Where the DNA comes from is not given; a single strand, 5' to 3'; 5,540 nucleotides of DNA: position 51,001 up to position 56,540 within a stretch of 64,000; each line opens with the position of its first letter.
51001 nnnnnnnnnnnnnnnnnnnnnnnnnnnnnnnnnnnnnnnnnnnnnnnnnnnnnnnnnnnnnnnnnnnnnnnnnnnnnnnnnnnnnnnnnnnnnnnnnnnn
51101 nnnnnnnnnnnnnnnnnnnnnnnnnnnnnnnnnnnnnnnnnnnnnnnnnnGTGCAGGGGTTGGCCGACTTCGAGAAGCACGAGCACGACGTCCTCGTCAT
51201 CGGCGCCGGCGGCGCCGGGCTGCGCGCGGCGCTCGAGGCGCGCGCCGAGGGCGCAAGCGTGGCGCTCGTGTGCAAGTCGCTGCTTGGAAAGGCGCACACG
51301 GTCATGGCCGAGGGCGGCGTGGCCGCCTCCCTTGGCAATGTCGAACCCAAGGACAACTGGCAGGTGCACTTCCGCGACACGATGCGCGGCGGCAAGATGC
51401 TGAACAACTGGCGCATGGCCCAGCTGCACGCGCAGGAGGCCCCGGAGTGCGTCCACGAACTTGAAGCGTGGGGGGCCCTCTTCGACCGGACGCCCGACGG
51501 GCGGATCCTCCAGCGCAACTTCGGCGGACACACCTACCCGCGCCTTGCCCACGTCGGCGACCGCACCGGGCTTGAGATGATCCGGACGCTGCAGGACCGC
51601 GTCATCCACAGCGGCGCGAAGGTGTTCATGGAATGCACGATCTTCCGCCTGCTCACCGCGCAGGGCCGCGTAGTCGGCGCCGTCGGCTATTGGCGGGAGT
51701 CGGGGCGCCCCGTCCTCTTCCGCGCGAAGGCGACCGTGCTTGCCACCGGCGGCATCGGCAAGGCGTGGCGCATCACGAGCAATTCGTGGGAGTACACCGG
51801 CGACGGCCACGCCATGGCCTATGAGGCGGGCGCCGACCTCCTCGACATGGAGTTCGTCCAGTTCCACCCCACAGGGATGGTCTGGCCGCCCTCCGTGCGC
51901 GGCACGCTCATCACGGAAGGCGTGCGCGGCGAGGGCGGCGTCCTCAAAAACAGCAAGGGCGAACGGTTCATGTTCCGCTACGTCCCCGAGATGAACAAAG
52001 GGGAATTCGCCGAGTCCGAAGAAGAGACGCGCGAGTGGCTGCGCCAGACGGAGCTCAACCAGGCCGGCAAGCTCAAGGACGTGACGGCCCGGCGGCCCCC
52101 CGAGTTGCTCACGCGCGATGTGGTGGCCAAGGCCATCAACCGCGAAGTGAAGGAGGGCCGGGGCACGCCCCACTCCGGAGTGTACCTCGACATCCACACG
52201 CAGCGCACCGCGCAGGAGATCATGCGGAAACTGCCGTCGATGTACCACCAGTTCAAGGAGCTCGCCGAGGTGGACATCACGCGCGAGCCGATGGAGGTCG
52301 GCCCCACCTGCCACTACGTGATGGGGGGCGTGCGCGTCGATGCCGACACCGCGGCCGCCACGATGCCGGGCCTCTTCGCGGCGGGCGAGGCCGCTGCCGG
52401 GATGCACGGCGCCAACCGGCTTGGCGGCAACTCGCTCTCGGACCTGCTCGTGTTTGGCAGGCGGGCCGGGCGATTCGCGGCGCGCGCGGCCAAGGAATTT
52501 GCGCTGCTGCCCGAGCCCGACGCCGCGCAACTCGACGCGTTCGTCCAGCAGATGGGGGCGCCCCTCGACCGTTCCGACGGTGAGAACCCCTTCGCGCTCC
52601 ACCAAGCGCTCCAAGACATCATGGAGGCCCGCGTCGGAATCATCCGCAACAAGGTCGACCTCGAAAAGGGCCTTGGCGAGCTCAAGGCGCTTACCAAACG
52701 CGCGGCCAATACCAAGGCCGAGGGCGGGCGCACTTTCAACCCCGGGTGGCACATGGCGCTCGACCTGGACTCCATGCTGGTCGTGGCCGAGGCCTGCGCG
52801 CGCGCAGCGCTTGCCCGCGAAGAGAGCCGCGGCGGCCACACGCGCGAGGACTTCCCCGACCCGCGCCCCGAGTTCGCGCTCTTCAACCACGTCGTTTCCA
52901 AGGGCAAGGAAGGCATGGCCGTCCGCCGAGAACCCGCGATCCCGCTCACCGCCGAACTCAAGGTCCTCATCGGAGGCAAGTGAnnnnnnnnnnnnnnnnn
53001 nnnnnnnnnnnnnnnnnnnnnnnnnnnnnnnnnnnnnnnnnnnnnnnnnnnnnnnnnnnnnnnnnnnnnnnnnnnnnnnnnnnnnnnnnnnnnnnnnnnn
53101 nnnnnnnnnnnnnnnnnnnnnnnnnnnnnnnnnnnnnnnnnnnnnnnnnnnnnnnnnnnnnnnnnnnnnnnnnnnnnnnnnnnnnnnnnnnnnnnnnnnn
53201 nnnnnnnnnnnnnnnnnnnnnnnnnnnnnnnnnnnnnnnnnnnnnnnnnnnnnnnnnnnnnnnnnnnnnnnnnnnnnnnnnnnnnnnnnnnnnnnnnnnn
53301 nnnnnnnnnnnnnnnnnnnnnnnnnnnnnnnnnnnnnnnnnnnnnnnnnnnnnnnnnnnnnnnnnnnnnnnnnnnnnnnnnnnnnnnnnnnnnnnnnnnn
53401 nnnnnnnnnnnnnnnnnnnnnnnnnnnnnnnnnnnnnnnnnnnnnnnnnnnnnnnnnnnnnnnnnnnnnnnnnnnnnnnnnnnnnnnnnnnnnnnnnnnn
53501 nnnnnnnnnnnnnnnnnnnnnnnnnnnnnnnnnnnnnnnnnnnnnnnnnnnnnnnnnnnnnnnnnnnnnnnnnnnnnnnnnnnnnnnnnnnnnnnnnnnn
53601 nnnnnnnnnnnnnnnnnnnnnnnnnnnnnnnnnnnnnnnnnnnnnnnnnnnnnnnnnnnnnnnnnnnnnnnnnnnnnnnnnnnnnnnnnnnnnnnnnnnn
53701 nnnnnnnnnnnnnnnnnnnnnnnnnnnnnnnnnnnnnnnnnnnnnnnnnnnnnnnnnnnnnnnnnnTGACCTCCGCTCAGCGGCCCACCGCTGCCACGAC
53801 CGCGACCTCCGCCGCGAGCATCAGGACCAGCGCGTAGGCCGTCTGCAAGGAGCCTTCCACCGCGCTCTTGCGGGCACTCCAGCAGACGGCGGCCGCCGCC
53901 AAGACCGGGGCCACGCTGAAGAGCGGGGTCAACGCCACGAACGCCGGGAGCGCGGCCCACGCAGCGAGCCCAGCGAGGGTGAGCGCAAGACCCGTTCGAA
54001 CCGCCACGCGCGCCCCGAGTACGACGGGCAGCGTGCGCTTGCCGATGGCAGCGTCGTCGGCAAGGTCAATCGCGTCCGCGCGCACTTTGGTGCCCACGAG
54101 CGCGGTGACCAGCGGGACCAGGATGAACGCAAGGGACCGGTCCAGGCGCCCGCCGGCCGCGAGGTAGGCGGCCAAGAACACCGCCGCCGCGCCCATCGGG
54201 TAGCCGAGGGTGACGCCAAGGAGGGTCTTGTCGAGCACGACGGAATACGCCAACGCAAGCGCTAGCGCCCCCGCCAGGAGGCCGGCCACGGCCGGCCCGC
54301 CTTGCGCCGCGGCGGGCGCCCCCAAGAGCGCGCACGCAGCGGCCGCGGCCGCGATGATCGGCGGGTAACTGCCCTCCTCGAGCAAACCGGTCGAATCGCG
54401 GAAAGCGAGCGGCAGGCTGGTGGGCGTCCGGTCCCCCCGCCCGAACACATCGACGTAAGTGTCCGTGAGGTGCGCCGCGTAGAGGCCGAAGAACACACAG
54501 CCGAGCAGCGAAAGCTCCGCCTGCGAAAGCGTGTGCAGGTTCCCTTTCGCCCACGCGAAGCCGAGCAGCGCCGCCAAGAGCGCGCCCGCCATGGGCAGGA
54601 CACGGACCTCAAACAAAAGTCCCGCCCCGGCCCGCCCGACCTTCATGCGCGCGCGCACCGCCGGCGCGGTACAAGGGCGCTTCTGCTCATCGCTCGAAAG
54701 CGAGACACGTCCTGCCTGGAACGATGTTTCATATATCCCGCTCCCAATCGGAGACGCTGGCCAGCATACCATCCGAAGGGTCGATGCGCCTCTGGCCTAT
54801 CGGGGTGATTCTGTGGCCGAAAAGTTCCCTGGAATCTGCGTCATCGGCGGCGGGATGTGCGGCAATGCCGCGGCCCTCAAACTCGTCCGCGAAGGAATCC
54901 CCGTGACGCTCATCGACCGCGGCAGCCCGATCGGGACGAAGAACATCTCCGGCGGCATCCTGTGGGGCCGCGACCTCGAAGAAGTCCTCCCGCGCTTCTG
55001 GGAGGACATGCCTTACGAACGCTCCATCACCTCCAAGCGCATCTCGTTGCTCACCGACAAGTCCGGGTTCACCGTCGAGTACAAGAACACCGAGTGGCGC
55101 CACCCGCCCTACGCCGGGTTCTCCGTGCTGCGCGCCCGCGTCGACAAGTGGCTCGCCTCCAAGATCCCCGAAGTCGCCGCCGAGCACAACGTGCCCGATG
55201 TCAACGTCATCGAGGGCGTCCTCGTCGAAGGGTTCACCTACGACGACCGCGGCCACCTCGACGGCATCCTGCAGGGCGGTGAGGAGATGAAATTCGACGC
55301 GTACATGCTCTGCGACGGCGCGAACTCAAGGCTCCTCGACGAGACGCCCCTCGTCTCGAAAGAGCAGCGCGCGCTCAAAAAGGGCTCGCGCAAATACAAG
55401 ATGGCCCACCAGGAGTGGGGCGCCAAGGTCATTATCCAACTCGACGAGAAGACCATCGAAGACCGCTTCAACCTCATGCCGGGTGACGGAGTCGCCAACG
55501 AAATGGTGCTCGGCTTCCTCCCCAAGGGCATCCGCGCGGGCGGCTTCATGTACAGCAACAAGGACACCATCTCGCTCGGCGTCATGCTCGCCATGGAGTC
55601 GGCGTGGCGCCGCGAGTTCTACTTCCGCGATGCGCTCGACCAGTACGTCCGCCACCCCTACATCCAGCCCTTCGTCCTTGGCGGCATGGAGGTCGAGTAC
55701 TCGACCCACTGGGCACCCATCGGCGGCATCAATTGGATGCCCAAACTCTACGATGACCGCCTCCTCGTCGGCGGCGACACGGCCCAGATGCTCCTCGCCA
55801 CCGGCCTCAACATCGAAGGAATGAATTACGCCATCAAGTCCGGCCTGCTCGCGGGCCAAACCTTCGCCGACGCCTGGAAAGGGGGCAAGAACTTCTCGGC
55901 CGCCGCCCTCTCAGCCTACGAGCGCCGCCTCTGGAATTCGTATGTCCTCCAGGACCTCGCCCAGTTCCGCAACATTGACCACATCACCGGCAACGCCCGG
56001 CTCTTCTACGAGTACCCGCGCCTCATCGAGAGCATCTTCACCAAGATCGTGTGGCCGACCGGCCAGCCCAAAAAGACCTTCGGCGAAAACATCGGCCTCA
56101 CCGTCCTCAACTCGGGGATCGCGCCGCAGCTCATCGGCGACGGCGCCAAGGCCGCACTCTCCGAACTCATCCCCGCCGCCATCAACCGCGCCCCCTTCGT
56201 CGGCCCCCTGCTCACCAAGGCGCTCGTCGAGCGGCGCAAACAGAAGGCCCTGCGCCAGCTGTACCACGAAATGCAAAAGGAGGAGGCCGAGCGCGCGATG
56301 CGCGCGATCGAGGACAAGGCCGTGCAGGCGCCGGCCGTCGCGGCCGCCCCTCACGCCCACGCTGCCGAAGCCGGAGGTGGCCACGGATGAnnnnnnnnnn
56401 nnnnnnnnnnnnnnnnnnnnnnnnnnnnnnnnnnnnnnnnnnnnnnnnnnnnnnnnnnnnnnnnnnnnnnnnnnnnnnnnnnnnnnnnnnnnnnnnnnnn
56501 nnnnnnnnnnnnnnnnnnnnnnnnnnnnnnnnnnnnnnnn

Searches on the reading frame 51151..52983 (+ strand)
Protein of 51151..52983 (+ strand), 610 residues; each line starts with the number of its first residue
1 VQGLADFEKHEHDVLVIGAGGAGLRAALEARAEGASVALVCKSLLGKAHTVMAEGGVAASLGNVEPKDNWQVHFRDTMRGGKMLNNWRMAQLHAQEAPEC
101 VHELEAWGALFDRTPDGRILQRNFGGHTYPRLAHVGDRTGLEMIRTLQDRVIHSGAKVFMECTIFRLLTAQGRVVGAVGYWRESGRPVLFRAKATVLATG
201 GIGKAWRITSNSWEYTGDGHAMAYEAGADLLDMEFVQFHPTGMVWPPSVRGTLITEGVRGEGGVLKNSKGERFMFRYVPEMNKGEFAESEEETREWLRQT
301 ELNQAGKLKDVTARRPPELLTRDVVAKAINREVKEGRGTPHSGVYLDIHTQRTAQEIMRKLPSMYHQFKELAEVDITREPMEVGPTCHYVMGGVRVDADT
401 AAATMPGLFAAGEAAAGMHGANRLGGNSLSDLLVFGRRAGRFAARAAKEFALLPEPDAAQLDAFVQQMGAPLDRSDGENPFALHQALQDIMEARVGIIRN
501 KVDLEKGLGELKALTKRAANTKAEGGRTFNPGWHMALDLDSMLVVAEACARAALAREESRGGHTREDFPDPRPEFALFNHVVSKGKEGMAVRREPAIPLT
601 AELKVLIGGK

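Call 18: search_protein_families(library=pfam, proteins=[window:51151-52983:+], max_evalue=0.001)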
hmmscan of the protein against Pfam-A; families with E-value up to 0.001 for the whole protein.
window:51151-52983:+ (610 aa): 7 families
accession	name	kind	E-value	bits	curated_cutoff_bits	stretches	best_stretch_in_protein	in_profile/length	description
PF00890.30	FAD_binding_2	-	2.2e-93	314.2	20.4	1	13-429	1-414/414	FAD binding domain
PF02910.25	Succ_DH_flav_C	-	1.6e-24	86.8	20.8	1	484-583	1-100/130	Fumarate reductase flavoprotein C-term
PF03486.20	HI0933_like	-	9.7e-08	32.2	50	0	12-43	1-32/244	HI0933-like protein Rossmann domain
PF07992.20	Pyr_redox_2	-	9.8e-06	25.6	26.1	1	12-41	1-30/291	Pyridine nucleotide-disulphide oxidoreductase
PF01266.30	DAO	-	1.2e-05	25.5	27.9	1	13-166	1-174/353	FAD dependent oxidoreductase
PF12831.13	FAD_oxidored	-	0.00014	21.7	27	1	13-169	1-116/416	FAD dependent oxidoreductase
PF01946.23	Thi4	-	0.00046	19.9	26.2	0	10-43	16-50/235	Thi4 family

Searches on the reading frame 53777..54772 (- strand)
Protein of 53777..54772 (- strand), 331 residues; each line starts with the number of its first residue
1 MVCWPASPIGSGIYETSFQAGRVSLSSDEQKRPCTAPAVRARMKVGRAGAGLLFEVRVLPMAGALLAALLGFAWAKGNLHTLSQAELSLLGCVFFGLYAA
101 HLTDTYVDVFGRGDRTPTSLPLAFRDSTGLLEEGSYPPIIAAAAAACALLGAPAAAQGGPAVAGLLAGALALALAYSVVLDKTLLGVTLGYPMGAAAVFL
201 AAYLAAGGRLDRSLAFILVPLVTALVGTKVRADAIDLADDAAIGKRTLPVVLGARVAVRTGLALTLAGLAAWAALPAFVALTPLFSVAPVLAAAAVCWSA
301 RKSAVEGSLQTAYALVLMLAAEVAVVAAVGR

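Call 18: search_protein_families(library=pfam, proteins=[window:53777-54772:-], max_evalue=0.001)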
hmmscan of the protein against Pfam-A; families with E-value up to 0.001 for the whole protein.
window:53777-54772:- (331 aa): 1 family
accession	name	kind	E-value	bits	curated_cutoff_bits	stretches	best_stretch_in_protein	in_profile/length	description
PF01040.23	UbiA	-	2.5e-12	47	34.2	1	65-302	2-230/250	UbiA prenyltransferase family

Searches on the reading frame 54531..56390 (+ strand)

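Call 18: search_protein_families(library=pfam, proteins=[window:54531-56390:+], max_evalue=0.001)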
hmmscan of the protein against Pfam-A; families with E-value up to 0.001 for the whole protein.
window:54531-56390:+ (619 aa): 5 families
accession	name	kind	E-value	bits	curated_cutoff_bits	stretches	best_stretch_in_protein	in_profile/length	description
PF01266.30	DAO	-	2.8e-08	34.1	27.9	1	102-192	2-92/353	FAD dependent oxidoreductase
PF07992.20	Pyr_redox_2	-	3.6e-05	23.8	26.1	1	102-195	3-58/291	Pyridine nucleotide-disulphide oxidoreductase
PF13450.12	NAD_binding_8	-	0.00022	21.9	21.9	1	104-135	1-32/68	NAD(P)-binding Rossmann-like domain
PF12831.13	FAD_oxidored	-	0.00043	20.1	27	1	102-226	2-116/416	FAD dependent oxidoreductase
PF00890.30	FAD_binding_2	-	0.00082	19.1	20.4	0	103-146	3-47/414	FAD binding domain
